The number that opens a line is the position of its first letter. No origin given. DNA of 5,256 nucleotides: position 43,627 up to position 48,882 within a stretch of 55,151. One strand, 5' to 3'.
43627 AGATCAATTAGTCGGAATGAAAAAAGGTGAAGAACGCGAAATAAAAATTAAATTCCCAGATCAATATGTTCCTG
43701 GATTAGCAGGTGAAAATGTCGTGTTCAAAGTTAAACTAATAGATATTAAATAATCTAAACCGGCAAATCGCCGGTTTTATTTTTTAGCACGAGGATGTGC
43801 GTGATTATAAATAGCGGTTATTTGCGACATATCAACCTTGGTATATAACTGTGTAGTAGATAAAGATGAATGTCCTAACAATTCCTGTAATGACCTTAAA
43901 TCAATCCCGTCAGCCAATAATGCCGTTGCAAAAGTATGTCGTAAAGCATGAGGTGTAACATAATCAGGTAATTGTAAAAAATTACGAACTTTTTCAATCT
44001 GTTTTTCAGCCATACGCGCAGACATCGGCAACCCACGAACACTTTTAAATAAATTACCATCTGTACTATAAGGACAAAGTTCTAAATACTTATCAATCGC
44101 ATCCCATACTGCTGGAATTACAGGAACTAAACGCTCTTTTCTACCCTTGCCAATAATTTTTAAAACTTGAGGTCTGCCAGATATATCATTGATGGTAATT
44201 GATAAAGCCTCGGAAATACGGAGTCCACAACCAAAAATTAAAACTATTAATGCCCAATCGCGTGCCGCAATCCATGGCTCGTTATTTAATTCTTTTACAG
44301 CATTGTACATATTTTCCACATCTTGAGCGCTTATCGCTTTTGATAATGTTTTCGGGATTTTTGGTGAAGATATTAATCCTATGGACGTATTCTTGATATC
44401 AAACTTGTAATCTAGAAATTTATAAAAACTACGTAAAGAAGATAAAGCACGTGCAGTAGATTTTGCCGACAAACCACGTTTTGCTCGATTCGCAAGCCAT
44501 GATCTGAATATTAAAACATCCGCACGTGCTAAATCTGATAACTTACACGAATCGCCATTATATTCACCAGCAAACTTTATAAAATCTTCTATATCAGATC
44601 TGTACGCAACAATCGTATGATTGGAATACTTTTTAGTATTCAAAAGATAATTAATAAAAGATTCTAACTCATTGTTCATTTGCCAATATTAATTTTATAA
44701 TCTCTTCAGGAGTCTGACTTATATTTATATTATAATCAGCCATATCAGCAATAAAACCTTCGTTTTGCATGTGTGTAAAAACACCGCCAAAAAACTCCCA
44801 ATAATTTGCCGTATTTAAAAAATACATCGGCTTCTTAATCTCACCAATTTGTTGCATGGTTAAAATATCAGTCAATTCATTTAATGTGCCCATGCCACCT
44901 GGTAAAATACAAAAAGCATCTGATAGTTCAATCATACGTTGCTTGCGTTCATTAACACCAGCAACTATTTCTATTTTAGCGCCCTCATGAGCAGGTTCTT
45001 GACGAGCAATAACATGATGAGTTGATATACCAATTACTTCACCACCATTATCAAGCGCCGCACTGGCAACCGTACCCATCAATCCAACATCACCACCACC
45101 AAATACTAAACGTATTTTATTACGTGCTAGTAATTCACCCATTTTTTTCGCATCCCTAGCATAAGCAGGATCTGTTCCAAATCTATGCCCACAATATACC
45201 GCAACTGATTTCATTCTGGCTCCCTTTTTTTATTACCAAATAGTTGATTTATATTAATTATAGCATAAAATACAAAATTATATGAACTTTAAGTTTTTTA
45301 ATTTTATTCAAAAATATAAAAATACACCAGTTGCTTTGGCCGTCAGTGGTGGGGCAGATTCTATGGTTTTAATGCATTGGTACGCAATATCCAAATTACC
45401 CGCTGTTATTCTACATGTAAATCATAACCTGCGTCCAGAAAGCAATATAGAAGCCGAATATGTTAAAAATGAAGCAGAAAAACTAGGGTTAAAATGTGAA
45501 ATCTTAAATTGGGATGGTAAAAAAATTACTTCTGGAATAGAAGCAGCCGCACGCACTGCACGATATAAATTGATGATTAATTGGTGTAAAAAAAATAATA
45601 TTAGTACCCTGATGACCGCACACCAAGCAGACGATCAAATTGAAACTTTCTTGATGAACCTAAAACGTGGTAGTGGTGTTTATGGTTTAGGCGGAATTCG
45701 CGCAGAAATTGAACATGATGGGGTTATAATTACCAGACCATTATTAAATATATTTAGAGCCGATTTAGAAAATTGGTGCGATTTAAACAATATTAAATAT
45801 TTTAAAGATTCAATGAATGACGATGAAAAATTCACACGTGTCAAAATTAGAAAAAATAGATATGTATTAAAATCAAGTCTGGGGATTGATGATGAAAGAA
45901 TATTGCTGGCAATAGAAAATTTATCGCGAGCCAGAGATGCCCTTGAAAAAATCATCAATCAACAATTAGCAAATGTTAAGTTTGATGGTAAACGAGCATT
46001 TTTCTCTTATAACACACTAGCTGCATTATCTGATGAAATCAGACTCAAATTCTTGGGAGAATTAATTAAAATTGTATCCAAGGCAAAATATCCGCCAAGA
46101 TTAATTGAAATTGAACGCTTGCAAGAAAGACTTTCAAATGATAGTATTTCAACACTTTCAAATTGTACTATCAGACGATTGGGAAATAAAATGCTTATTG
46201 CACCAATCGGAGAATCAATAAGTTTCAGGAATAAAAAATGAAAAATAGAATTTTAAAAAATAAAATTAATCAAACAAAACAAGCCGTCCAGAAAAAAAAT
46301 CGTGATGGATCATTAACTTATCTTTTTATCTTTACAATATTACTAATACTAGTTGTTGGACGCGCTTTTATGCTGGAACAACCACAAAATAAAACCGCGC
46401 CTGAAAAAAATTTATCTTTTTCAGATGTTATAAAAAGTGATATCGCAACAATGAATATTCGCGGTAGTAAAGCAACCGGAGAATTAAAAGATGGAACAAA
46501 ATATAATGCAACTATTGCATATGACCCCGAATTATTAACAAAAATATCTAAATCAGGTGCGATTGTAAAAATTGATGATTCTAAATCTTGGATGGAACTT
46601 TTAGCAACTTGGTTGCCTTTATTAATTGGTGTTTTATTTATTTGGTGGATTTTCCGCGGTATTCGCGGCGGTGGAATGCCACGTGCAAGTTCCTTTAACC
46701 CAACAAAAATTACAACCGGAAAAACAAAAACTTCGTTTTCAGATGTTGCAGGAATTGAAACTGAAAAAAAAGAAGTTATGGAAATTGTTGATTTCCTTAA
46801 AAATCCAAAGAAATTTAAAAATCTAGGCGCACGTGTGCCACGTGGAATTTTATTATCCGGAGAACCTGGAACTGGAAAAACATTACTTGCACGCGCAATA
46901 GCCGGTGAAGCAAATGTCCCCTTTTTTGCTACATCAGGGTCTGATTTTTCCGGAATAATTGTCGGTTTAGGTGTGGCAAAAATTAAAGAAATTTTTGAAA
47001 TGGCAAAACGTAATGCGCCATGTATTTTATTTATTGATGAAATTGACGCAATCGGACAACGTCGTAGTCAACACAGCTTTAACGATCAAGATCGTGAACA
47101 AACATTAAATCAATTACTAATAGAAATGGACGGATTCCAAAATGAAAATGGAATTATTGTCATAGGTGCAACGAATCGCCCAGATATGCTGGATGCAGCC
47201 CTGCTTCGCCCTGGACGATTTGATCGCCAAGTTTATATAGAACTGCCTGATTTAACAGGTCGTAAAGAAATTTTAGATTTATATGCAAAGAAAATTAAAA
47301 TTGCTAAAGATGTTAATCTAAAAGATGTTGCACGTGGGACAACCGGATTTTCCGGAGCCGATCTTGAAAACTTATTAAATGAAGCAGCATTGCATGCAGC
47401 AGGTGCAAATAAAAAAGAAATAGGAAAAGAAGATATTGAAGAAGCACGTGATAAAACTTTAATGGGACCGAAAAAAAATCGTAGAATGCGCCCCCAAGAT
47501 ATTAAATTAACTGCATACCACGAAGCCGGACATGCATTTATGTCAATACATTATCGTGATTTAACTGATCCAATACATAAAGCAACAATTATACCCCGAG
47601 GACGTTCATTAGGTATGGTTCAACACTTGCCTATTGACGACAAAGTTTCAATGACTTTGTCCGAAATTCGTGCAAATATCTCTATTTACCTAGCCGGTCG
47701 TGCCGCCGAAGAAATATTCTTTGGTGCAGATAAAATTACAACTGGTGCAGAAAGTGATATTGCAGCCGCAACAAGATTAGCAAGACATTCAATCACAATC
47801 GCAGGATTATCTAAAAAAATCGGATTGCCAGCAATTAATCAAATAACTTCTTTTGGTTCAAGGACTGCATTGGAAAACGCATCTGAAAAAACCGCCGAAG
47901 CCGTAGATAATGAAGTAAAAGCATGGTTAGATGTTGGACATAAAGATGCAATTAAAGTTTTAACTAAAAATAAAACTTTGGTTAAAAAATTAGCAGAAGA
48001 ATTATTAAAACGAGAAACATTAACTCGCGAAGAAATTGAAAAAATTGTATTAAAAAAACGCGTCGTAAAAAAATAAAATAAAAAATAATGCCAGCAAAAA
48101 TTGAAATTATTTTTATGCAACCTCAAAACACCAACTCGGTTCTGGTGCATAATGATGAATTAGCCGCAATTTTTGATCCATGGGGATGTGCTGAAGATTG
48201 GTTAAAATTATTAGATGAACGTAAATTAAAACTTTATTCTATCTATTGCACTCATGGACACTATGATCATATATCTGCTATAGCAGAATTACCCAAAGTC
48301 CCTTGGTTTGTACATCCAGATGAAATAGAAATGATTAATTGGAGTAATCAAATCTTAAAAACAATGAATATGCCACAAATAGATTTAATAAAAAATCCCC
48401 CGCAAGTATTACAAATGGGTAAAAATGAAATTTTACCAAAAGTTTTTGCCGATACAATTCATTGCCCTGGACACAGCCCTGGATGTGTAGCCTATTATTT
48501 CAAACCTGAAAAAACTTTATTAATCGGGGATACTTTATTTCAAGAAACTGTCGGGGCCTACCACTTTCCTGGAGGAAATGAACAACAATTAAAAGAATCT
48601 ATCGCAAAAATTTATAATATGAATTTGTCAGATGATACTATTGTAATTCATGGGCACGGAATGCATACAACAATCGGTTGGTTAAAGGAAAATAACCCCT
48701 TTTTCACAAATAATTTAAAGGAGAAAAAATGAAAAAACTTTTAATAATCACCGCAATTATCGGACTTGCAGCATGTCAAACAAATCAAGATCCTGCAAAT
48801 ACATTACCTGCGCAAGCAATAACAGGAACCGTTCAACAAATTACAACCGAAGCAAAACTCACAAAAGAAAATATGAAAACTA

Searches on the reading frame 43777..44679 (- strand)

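Call 43: search_protein_families(library=pfam, proteins=[window:43777-44679:-], max_evalue=0.001)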
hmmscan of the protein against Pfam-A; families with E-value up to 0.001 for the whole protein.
window:43777-44679:- (300 aa): 3 families
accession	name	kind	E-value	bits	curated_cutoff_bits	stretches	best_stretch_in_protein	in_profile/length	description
PF00589.27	Phage_integrase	-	2.9e-35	122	27.1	1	116-284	3-170/172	Phage integrase family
PF02899.23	Phage_int_SAM_1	-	2e-20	73.3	22.3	1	5-89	1-79/83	Phage integrase, N-terminal SAM-like domain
PF13495.12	Phage_int_SAM_4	-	1.8e-10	41.5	27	1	5-87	2-76/85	Phage integrase, N-terminal SAM-like domain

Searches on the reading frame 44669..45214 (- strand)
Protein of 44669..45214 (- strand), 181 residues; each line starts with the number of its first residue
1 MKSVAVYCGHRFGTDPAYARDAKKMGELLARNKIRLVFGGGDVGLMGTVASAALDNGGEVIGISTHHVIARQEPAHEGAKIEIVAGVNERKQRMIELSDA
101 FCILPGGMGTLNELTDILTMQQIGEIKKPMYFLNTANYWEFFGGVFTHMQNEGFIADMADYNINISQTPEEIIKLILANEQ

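Call 43: search_protein_families(library=pfam, proteins=[window:44669-45214:-], max_evalue=0.001)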
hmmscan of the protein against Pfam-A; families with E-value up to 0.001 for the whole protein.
window:44669-45214:- (181 aa): 2 families
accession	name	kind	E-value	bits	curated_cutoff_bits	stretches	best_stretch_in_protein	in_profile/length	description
PF03641.19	Lysine_decarbox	-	4.9e-31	108.1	27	1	46-175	1-130/131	Possible lysine decarboxylase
PF18306.6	LDcluster4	-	7.6e-15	55.3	26.3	1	14-119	13-115/151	SLOG cluster4 family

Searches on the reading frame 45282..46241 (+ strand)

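Call 43: search_protein_families(library=pfam, proteins=[window:45282-46241:+], max_evalue=0.001)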
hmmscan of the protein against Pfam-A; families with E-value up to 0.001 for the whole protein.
window:45282-46241:+ (319 aa): 1 family
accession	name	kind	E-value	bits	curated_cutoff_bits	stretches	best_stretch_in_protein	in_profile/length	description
PF01171.26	ATP_bind_3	-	2.2e-53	181.1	27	1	17-192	2-182/182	PP-loop family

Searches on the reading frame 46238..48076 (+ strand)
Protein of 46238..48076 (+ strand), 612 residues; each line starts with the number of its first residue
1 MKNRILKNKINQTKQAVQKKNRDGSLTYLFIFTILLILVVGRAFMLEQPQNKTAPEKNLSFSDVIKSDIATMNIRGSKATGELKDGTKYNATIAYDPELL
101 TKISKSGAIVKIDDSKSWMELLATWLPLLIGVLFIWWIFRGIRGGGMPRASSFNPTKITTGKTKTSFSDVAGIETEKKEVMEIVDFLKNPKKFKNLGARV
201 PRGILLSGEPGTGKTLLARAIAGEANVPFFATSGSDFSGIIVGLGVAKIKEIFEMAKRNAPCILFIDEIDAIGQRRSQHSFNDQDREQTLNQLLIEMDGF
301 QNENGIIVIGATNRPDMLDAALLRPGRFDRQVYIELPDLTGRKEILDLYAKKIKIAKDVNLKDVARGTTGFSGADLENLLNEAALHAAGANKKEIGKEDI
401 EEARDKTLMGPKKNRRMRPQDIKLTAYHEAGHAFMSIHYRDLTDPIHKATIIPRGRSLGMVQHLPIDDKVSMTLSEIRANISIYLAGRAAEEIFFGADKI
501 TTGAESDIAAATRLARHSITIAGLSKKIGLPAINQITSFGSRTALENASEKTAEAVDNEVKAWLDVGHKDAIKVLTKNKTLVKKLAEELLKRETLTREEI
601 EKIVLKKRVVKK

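Call 43: search_protein_families(library=pfam, proteins=[window:46238-48076:+], max_evalue=0.001)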
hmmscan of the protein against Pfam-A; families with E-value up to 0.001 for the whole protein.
window:46238-48076:+ (612 aa): 10 families
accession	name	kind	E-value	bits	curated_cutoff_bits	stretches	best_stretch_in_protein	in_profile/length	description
PF01434.24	Peptidase_M41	-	5.1e-53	180.2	29.9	1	417-603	3-191/191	Peptidase family M41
PF00004.35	AAA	-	5.7e-45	153.4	21.2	1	204-335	1-130/131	ATPase family associated with various cellular activities (AAA)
PF17862.7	AAA_lid_3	-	4.4e-13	49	27.2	1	358-402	1-45/45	AAA+ lid domain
PF23902.1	AAA_lid_PRS2_C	-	7.3e-08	32.9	34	1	342-407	4-70/73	PRS2 AAA+ lid C-terminal domain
PF20720.3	nSTAND3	-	4.5e-06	26.9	27.2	1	204-336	20-137/155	Novel STAND NTPase 3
PF13401.12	AAA_22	-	3e-05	24.8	27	0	204-225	8-29/130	AAA domain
PF07728.20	AAA_5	-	4.8e-05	23.8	22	0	204-322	2-135/139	AAA domain (dynein-related subfamily)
PF13191.12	AAA_16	-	6.2e-05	24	32.6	0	199-226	22-49/167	AAA ATPase domain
PF06068.19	TIP49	-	0.00018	21.2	23.8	1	202-237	51-88/347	TIP49 P-loop domain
PF05496.18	RuvB_N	-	0.00021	21.5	27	1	204-273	36-97/159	Holliday junction DNA helicase RuvB P-loop domain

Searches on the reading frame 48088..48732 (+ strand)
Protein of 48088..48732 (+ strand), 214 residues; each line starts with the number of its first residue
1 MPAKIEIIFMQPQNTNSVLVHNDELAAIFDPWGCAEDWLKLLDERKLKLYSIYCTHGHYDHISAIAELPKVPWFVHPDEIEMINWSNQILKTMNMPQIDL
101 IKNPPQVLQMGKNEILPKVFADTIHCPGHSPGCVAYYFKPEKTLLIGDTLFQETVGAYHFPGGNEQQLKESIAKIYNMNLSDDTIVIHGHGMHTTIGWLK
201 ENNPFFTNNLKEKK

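Call 43: search_protein_families(library=pfam, proteins=[window:48088-48732:+], max_evalue=0.001)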
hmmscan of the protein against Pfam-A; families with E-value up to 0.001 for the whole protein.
window:48088-48732:+ (214 aa): 1 family
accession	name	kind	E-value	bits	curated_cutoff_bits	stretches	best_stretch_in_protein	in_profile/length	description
PF00753.33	Lactamase_B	-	1.4e-19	71.3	22.7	1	12-190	3-196/196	Metallo-beta-lactamase superfamily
